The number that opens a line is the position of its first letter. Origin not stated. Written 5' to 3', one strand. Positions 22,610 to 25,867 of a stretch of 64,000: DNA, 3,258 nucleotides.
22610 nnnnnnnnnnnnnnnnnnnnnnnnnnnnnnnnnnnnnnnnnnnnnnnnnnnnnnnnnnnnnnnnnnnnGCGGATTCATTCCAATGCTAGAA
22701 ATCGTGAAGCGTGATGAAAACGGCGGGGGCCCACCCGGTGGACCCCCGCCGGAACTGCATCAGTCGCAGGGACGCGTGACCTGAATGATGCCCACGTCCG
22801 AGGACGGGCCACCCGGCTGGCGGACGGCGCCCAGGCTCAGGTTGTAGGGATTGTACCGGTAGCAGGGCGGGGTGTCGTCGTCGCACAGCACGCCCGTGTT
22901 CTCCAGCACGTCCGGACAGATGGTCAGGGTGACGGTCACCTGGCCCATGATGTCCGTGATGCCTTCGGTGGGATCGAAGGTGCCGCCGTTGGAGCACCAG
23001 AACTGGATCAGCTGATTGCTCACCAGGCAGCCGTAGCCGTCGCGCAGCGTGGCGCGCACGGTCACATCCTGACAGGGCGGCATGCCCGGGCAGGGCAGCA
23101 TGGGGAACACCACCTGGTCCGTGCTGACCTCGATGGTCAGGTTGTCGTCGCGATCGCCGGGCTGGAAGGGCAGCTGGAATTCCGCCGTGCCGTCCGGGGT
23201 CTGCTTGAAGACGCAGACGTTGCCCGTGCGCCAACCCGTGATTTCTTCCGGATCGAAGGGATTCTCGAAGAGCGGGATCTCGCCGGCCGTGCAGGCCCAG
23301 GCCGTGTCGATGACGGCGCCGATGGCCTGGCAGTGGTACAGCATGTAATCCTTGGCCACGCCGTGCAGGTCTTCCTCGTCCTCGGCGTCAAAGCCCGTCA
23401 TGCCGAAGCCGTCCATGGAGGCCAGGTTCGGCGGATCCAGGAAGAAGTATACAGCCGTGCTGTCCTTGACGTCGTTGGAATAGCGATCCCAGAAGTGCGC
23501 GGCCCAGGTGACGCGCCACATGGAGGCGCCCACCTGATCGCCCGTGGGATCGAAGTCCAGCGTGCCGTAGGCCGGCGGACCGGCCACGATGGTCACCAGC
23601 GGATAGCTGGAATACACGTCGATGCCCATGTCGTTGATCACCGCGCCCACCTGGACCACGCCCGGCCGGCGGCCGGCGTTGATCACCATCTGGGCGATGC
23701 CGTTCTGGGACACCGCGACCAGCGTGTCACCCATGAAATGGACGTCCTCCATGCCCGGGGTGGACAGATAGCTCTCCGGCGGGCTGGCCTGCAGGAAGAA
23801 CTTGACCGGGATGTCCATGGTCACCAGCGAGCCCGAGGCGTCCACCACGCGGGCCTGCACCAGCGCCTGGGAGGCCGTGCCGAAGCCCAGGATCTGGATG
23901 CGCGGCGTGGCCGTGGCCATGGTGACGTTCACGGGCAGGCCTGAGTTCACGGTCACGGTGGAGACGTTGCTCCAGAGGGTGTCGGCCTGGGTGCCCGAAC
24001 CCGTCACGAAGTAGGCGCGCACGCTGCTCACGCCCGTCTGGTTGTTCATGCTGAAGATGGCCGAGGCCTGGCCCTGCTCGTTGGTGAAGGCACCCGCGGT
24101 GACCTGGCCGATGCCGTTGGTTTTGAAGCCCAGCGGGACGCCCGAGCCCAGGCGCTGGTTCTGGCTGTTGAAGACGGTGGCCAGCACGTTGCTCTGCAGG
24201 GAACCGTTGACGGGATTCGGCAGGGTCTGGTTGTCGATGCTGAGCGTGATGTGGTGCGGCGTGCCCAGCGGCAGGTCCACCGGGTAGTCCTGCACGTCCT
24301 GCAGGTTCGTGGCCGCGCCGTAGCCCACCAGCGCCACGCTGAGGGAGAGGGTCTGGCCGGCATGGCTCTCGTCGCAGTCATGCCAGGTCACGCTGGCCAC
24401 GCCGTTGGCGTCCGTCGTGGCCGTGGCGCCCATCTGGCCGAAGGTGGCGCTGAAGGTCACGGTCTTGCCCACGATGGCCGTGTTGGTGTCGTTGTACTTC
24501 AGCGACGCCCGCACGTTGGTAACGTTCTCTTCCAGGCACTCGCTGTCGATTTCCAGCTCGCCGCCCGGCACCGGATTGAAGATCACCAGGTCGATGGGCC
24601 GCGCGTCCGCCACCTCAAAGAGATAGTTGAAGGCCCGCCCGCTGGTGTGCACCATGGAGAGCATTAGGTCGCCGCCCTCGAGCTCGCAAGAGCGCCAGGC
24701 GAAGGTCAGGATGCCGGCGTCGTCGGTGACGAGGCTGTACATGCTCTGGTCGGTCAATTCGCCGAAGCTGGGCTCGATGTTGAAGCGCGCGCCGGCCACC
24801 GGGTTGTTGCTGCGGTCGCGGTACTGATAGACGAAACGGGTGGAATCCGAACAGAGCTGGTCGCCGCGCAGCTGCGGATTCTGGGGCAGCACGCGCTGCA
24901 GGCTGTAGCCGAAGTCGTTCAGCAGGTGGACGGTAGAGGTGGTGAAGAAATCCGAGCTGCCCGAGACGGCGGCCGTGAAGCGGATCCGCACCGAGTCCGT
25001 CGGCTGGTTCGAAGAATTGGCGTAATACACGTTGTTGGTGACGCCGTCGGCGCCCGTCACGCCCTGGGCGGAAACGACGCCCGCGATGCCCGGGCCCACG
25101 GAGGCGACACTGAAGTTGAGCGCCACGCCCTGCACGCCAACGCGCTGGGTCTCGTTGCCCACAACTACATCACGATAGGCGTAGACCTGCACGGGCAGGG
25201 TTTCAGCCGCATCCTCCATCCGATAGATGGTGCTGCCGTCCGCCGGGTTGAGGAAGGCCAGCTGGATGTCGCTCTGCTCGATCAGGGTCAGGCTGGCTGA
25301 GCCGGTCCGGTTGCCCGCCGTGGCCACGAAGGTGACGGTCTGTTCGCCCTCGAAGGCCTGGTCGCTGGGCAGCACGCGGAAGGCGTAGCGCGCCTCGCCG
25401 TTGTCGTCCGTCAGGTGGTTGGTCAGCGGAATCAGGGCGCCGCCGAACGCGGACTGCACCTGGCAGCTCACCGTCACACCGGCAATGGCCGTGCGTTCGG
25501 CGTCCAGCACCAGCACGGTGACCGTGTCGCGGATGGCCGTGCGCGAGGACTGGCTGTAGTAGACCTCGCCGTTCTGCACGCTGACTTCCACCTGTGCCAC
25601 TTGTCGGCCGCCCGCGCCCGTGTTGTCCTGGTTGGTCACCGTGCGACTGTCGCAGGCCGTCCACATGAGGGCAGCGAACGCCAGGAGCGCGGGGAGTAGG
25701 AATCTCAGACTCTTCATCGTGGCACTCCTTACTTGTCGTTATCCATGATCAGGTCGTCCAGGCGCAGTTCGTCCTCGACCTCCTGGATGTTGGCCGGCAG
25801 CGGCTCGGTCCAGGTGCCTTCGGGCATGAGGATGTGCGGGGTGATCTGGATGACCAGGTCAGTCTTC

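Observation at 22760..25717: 985-aa Ig-domain, Cys-rich lipoprotein inserted between pilQ and pilB in the type IV pilus operon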

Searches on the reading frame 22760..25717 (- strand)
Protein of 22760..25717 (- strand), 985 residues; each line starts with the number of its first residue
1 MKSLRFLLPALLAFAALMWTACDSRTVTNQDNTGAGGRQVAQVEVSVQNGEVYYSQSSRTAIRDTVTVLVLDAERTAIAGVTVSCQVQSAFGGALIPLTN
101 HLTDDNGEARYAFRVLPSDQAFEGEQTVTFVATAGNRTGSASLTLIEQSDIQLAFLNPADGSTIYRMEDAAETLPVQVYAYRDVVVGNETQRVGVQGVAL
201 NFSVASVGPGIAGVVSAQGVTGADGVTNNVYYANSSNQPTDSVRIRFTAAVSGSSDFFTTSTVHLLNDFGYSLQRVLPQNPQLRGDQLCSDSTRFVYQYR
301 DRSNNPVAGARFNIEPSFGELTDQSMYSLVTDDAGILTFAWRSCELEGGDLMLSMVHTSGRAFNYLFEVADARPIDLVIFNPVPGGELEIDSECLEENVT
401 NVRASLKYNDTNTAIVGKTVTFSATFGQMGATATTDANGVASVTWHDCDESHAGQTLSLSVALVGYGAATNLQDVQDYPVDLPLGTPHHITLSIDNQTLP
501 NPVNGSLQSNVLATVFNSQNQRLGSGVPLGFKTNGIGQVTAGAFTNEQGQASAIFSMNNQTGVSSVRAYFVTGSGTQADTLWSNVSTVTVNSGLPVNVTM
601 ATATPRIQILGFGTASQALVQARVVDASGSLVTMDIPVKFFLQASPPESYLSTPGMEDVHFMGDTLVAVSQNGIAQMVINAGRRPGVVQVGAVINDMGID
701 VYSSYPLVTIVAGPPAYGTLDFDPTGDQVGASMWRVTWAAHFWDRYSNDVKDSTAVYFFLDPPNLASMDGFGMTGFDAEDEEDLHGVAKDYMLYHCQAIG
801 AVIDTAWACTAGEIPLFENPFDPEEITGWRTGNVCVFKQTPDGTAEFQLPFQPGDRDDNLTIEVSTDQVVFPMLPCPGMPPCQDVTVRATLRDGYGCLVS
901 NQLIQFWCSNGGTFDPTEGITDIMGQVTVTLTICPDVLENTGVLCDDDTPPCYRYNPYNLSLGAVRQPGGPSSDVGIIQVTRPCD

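Call 6: search_protein_families(library=pfam, proteins=[window:22760-25717:-], max_evalue=0.01)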
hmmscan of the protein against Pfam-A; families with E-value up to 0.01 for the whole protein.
window:22760-25717:- (985 aa): 3 families
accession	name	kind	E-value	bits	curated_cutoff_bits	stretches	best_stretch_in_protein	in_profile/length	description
PF02369.22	Big_1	-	1.4e-20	73.6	34.9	3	885-932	19-67/93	Bacterial Ig-like domain (group 1)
PF17789.7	MG4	-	0.00022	21.8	24.7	0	411-446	26-61/95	Macroglobulin domain MG4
PF11974.14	bMG3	-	0.0012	19.3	34.9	0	410-456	23-69/103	Bacterial alpha-2-macroglobulin MG3 domain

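Call 7: search_protein_families(library=ncbifam, proteins=[window:22760-25717:-], max_evalue=0.01)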
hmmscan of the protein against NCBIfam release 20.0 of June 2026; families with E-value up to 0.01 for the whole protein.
window:22760-25717:- (985 aa): 0 families

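Call 10: find_homologous_proteins(query=window:22760-25717:-)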
Query window:22760-25717:- (985 aa): 16 proteins with E <= 0.001 among 8000 candidates.
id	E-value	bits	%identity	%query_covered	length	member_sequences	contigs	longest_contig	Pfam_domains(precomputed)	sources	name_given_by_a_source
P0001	0.0e+0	2242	100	100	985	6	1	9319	PF02369.23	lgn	-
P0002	0.0e+0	1687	75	100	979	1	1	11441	PF02369.23,PF09134.17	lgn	-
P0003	0.0e+0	1580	69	100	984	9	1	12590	PF02369.23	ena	-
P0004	0.0e+0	1491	70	51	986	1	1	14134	PF17789.8,PF02369.23,PF11974.15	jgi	-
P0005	0.0e+0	1411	64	100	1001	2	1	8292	PF02369.23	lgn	-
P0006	0.0e+0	1408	64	100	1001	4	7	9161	PF17789.8,PF02369.23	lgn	-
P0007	0.0e+0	1295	79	71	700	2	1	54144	PF02369.23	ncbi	-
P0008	0.0e+0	1178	46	85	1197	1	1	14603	PF17789.8,PF02369.23,PF09134.17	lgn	-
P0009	0.0e+0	1143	55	100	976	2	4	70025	PF02369.23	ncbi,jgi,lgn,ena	-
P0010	0.0e+0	1102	53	100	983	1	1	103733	PF02369.23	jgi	jgi:hypothetical protein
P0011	0.0e+0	1076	52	100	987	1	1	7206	PF17789.8,PF02369.23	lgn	-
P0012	0.0e+0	1067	52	100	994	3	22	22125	PF02369.23,PF09134.17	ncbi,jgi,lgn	jgi:hypothetical protein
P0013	0.0e+0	1065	52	98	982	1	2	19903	PF17789.8,PF02369.23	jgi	jgi:hypothetical protein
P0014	0.0e+0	1040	51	100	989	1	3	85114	PF02369.23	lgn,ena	-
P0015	3.0e-215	736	41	100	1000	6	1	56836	PF17789.8,PF02369.23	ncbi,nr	ncbi:MAG: hypothetical protein KC518_01985 [Candidatus Cloacimonetes bacterium]|nr:hypothetical prot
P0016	5.1e-209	715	41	100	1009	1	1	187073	PF02369.23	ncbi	-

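Call 12: find_encoding_contigs(protein=P0016, flank=10000, max_places=2)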
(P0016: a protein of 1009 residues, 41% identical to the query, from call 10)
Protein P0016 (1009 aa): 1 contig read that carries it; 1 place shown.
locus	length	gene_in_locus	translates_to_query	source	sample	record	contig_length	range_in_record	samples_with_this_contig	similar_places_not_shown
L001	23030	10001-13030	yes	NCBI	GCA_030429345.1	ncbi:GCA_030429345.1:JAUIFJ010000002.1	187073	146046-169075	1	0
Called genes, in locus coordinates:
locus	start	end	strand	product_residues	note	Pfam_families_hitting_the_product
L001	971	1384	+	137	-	PF07963:N_methyl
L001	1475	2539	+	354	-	PF00437:T2SSE, PF13401:AAA_22 (faint)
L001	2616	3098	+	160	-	-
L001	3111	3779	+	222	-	-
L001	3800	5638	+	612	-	-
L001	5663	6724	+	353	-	PF11104:PilM_2, PF14450:FtsA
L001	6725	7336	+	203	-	-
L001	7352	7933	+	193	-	PF04350:PilO (weak)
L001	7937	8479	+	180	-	-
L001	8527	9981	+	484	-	PF07660:STN (faint), PF03958:Secretin_N, PF00263:Secretin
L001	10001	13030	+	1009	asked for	PF02369:Big_1 (faint)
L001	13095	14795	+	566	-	PF05157:MshEN, PF00437:T2SSE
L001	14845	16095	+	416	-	PF28597:T2SSF_N, PF00482:T2SSF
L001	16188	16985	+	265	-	PF06750:A24_N_bact, PF01478:Peptidase_A24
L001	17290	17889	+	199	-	-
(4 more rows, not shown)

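Call 13: find_encoding_contigs(protein=P0015, flank=10000, max_places=2)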
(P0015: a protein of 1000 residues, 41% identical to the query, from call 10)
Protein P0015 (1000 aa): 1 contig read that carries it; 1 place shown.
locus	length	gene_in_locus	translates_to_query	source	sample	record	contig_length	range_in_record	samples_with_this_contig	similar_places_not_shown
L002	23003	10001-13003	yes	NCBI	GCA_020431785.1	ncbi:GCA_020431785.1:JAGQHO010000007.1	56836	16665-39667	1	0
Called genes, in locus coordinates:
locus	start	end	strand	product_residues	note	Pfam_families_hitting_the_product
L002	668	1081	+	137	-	PF07963:N_methyl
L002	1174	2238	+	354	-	PF00437:T2SSE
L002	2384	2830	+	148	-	-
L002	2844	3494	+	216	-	PF07963:N_methyl (weak)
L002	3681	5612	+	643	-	-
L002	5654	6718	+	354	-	PF11104:PilM_2, PF14450:FtsA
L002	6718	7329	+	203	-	-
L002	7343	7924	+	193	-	PF04350:PilO (weak)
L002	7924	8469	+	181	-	-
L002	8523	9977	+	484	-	PF07660:STN (faint), PF03958:Secretin_N, PF00263:Secretin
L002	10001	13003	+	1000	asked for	PF02369:Big_1 (faint), PF17789:MG4 (faint)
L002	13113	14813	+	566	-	PF05157:MshEN, PF00437:T2SSE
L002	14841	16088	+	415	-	PF28597:T2SSF_N, PF00482:T2SSF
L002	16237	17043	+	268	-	PF06750:A24_N_bact, PF01478:Peptidase_A24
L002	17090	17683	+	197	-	-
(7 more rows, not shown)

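Call 21: find_related_loci(query=A2, collection=genome_contigs, flank=10000)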
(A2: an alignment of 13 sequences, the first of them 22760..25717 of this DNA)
Query A2 (985 aa) in genome_contigs; peptide patterns used: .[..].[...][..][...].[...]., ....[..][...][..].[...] (x = any residue, [..] = any of these).
36 stretches matched a pattern; 5 encode a relative of the query (tblastn E <= 1e-3); 4 distinct loci.
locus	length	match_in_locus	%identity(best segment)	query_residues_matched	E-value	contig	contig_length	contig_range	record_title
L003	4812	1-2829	69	43-985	0e+0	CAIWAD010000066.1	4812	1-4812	uncultured bacterium isolate LaPlata_bin-1558 genome assembly, contig: bin-1558:066/296, whole genome shotgun sequence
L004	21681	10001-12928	55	1-985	0e+0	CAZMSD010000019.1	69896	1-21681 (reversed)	MAG TPA_asm: uncultured Bacteroidaceae bacterium isolate binchicken_co65_461 genome assembly, contig: NODE_1420_length_6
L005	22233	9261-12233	51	1-984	0e+0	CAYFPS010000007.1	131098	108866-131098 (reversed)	MAG TPA_asm: uncultured Bacteroidaceae bacterium isolate ERP019367_co1_104 genome assembly, contig: NODE_176_length_1310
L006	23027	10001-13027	41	1-985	0e+0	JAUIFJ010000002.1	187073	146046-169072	MAG: bacterium isolate 8_bin.8 NODE_155_length_187073_cov_1.819579, whole genome shotgun sequence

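Call 30: search_solved_structures(query=A2, max_evalue=1, show_alignments=2)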
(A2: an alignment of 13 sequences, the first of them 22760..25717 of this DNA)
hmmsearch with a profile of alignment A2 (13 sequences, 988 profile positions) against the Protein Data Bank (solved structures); distinct sequences matched with E-value up to 1: 0.

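Call 32: list_cluster_members(proteins=[P0007, P0009, P0012, P0015, P0016])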
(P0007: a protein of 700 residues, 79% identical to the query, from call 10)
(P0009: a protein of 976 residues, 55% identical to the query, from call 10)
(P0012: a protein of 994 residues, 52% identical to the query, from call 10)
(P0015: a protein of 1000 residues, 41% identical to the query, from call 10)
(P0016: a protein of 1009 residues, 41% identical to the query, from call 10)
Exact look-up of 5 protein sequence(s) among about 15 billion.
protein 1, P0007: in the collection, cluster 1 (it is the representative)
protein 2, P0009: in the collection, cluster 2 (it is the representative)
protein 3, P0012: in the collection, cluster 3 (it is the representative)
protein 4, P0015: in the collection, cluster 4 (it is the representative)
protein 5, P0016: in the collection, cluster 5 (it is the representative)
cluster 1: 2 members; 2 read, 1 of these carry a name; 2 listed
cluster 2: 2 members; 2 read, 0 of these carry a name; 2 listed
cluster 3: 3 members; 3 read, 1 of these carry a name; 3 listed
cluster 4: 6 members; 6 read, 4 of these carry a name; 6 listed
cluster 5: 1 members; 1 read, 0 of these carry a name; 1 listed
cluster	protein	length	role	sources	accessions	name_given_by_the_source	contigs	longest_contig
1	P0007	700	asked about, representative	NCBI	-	-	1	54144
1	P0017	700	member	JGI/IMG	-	hypothetical protein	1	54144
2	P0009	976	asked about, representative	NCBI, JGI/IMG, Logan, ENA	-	-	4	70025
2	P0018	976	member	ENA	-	-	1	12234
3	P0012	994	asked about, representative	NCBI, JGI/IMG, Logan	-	hypothetical protein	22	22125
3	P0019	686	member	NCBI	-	-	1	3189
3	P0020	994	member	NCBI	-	-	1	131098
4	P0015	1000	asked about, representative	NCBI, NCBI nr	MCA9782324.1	MAG: hypothetical protein KC518_01985 [Candidatus Cloacimonetes bacterium] | hypothetical protein [Candidatus Cloacimonadota bacterium]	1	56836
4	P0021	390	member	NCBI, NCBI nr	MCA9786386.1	MAG: hypothetical protein KC488_07525, partial [Candidatus Cloacimonetes bacterium] | hypothetical protein [Candidatus Cloacimonadota bacterium]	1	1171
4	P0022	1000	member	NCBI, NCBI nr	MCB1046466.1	MAG: hypothetical protein KDC10_04620 [Calditrichaeota bacterium] | hypothetical protein [Calditrichota bacterium]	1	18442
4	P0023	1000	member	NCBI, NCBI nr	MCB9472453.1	MAG: hypothetical protein H6678_01450 [Candidatus Delongbacteria bacterium] | hypothetical protein [Candidatus Delongbacteria bacterium]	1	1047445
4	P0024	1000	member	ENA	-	-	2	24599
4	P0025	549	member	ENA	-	-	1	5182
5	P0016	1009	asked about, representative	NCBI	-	-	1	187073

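Call 36: search_protein_representatives(alignment_id=A2)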
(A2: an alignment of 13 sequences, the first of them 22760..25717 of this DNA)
Query: 13 sequences, 988 profile positions. Proteins with E-value up to 0.001 (for the whole library): 766; up to 1e-10: 433; up to 1e-30: 66. The best 150 are listed.
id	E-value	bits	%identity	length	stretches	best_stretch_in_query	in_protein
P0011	0.0e+00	1699.5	-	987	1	1-988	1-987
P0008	0.0e+00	1685.2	-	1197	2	272-988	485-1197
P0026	0.0e+00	1383.0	-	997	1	1-988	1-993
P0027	0.0e+00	1198.7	-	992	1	5-988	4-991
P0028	0.0e+00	1145.8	-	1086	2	270-988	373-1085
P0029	3.0e-130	452.3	-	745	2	398-987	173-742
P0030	8.5e-74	265.4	-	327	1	667-987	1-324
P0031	8.4e-59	215.8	-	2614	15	474-771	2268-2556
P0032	3.7e-58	213.6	-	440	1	617-988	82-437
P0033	7.6e-57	209.3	-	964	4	400-987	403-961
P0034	1.2e-55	205.3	-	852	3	400-985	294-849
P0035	2.9e-53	197.4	-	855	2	412-987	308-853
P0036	9.1e-53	195.8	-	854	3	400-803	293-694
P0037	2.6e-51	191.0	-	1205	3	410-986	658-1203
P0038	4.8e-51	190.1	-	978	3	401-986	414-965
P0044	3.7e-48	180.5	-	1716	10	478-760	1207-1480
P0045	2.5e-47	177.8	-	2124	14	400-554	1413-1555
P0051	1.3e-37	145.6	-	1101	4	488-804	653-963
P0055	1.0e-35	139.4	-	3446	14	502-809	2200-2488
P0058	3.8e-35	137.4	-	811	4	426-806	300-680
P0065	8.5e-34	133.0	-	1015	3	512-804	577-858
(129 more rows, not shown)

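Call 37: find_encoding_contigs(protein=P0033, flank=10000, max_places=2)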
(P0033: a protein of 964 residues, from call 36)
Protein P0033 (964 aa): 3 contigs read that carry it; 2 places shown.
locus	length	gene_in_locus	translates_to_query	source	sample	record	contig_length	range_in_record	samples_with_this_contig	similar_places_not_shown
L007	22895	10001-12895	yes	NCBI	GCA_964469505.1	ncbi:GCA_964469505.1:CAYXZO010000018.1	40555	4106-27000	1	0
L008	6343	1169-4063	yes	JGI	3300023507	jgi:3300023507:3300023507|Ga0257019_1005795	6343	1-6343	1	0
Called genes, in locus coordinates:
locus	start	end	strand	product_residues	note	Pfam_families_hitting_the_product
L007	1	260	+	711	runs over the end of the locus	PF01926:MMR_HSR1, PF02421:FeoB_N, PF07670:Gate, PF07664:FeoB_C, PF07670:Gate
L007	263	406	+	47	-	-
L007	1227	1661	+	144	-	PF07963:N_methyl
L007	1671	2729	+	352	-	PF00437:T2SSE, PF13401:AAA_22 (faint), PF00265:TK (weak)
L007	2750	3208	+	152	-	PF07963:N_methyl (weak)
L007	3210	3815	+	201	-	-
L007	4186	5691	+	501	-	-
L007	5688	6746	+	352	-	PF11104:PilM_2, PF14450:FtsA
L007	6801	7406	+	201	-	-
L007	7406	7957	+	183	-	-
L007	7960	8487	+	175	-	-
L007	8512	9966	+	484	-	PF07660:STN (weak), PF03958:Secretin_N, PF00263:Secretin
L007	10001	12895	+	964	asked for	PF09134:Invasin_D3 (faint), PF02369:Big_1 (weak)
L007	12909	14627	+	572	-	PF05157:MshEN, PF00437:T2SSE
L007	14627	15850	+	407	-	PF00482:T2SSF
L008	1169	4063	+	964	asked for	PF09134:Invasin_D3 (faint), PF02369:Big_1 (weak)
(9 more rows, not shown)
